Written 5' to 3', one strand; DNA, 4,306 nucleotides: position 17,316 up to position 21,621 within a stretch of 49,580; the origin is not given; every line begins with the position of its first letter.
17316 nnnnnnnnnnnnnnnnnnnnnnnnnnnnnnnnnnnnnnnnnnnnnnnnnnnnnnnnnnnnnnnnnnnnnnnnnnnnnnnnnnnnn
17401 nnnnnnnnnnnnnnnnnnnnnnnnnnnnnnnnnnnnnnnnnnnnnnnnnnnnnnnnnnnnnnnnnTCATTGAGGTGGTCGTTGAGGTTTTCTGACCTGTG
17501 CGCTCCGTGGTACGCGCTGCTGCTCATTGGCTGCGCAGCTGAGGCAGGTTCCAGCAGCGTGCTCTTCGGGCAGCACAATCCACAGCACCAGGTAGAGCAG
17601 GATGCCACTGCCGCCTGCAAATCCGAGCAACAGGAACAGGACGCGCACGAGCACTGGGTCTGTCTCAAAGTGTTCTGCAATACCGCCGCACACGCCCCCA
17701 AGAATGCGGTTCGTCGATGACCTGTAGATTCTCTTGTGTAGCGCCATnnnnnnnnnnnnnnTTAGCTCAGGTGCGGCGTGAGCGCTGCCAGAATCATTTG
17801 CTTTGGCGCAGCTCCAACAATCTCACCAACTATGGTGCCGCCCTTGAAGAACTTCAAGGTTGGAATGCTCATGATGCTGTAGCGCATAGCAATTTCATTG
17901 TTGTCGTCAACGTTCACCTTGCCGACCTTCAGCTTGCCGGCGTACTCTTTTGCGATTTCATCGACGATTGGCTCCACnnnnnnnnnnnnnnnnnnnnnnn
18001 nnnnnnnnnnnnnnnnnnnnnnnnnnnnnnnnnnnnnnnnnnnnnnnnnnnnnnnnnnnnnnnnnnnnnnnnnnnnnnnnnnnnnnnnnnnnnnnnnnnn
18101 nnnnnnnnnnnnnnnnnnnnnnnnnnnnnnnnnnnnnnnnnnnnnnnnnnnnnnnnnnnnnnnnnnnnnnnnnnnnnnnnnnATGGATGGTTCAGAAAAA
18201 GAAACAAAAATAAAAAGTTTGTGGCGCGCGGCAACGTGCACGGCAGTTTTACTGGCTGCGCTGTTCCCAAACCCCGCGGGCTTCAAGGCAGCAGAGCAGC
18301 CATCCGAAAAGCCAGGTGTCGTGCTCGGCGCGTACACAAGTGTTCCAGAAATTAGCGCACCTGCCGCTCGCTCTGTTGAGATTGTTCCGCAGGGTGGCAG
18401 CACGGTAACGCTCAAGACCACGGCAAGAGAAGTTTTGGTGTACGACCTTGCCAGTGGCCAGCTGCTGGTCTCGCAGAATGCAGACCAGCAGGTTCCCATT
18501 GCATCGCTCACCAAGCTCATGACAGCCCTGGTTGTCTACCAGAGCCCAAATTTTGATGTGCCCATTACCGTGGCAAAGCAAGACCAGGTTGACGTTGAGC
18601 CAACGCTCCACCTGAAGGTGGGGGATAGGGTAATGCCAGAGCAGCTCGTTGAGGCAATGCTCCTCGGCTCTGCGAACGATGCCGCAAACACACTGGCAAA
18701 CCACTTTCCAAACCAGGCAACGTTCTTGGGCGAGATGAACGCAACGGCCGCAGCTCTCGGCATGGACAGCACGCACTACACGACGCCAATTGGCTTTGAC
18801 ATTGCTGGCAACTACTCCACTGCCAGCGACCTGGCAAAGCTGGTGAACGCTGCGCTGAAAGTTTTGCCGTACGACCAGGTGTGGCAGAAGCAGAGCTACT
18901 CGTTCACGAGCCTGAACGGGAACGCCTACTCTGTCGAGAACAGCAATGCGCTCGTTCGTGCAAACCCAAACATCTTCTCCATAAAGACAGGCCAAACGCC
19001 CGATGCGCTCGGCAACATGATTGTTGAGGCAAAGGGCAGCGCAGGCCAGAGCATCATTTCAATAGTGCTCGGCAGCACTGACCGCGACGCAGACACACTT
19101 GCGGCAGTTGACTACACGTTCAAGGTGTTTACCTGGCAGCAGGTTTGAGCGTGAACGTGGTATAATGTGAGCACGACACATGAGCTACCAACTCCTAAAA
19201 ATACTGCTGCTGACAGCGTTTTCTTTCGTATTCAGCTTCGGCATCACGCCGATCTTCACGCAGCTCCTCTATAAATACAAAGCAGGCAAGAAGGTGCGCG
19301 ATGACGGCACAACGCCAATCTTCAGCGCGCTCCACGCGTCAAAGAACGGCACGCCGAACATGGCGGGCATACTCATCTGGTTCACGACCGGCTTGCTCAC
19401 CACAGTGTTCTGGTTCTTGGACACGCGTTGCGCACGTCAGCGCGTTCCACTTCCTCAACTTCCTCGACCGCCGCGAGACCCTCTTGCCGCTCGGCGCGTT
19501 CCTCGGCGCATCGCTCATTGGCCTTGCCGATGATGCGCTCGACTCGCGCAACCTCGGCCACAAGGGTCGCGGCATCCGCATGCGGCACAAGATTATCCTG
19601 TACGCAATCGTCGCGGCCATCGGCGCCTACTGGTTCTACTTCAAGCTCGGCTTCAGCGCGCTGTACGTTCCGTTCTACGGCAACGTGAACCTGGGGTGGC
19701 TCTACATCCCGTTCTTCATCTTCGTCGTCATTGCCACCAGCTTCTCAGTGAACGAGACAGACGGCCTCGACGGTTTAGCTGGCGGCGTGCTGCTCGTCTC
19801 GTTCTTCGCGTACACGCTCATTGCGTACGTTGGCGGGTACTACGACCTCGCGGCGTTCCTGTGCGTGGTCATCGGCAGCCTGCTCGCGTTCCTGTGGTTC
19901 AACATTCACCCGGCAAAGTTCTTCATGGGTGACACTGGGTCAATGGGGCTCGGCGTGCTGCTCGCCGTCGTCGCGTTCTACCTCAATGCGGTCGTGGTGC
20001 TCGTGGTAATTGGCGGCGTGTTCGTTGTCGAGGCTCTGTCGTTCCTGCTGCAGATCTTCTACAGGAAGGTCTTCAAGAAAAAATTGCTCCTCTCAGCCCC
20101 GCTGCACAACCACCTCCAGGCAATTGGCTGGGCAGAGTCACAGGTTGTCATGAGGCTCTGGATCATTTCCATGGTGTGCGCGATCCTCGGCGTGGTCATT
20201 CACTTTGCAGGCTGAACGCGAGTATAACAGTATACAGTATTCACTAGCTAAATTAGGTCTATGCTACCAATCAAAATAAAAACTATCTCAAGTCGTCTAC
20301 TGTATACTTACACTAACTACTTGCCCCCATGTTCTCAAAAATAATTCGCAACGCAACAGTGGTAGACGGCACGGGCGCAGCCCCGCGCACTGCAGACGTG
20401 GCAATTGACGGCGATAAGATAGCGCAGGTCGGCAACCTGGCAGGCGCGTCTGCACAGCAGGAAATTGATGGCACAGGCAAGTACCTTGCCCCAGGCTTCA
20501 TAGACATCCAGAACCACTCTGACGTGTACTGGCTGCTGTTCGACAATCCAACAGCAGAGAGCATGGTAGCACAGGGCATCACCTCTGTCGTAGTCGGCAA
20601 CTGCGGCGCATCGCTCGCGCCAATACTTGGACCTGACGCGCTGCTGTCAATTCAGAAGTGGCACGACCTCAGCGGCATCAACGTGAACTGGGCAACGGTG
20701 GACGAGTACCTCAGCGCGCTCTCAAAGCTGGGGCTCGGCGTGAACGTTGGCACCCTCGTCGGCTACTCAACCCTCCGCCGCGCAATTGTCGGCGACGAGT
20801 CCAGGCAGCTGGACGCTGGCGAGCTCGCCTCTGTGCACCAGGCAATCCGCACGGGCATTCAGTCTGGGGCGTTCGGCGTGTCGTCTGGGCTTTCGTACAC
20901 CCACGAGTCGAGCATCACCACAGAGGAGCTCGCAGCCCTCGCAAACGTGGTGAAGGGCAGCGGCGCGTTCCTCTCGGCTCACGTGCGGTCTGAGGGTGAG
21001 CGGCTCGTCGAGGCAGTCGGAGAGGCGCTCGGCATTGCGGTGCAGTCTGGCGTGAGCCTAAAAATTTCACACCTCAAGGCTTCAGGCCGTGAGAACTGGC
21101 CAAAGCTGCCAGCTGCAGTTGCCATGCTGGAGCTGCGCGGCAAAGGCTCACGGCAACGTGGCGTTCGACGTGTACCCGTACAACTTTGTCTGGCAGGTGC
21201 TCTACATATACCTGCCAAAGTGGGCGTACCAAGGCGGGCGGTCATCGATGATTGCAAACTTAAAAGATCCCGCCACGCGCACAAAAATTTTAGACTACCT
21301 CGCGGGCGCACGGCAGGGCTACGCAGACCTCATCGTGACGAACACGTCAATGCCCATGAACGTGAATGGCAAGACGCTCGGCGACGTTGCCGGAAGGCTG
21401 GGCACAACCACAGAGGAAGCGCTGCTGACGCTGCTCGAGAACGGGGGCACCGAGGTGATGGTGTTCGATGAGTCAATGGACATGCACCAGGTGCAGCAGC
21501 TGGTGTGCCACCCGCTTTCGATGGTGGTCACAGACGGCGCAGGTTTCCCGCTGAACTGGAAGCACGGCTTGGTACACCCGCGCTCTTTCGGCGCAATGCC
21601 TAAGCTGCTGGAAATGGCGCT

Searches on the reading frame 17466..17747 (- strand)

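Call 6: search_protein_families(library=pfam, proteins=[window:17466-17747:-], max_evalue=0.01)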
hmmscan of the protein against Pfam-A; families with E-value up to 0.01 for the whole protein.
window:17466-17747:- (93 aa): 1 family
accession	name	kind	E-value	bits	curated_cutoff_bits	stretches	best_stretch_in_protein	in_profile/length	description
PF04024.17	PspC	-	7e-27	93.4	25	1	5-62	1-58/58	PspC domain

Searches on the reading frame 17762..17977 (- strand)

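Call 6: search_protein_families(library=pfam, proteins=[window:17762-17977:-], max_evalue=0.01)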
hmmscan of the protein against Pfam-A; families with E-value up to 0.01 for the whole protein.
window:17762-17977:- (71 aa): 4 families
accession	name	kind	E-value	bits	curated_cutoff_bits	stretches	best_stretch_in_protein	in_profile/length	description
PF00085.26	Thioredoxin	-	2.5e-14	53.6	23.5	1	1-66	36-101/103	Thioredoxin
PF07449.17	HyaE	-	8.6e-05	23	22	1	4-56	49-102/108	Hydrogenase-1 expression protein HyaE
PF13098.12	Thioredoxin_2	-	0.00023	21.9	27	1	20-66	60-104/104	Thioredoxin-like domain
PF13192.12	Thioredoxin_3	-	0.00086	19.7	24.8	1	4-41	19-53/76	Thioredoxin domain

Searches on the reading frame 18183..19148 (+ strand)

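Call 6: search_protein_families(library=pfam, proteins=[window:18183-19148:+], max_evalue=0.01)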
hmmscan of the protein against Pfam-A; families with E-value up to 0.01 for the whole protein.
window:18183-19148:+ (321 aa): 3 families
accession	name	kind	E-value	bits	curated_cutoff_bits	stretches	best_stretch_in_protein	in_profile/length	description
PF00768.25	Peptidase_S11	-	1.5e-41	142.9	27.6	1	78-298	9-237/239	D-alanyl-D-alanine carboxypeptidase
PF13354.11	Beta-lactamase2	-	9.7e-11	41.9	22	1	84-223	2-145/214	Beta-lactamase enzyme family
PF00144.29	Beta-lactamase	-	0.00053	19.7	27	0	88-120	37-66/329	Beta-lactamase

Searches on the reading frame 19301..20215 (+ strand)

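Call 6: search_protein_families(library=pfam, proteins=[window:19301-20215:+], max_evalue=0.01)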
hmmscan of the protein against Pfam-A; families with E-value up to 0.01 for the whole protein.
window:19301-20215:+ (304 aa): 1 family
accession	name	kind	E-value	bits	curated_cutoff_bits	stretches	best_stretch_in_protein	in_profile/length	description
PF00953.26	Glycos_transf_4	-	1.4e-32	113.3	27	1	64-228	5-159/160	Glycosyl transferase family 4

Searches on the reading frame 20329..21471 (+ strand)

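Call 51: search_protein_families(library=pfam, proteins=[window:20329-21471:+], max_evalue=0.0001)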
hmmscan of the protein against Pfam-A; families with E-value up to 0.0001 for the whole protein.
window:20329-21471:+ (380 aa): 1 family
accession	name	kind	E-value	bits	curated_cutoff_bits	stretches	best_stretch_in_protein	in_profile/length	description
PF07969.17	Amidohydro_3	-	1.9e-05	24.8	29.7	1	44-157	1-111/472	Amidohydrolase family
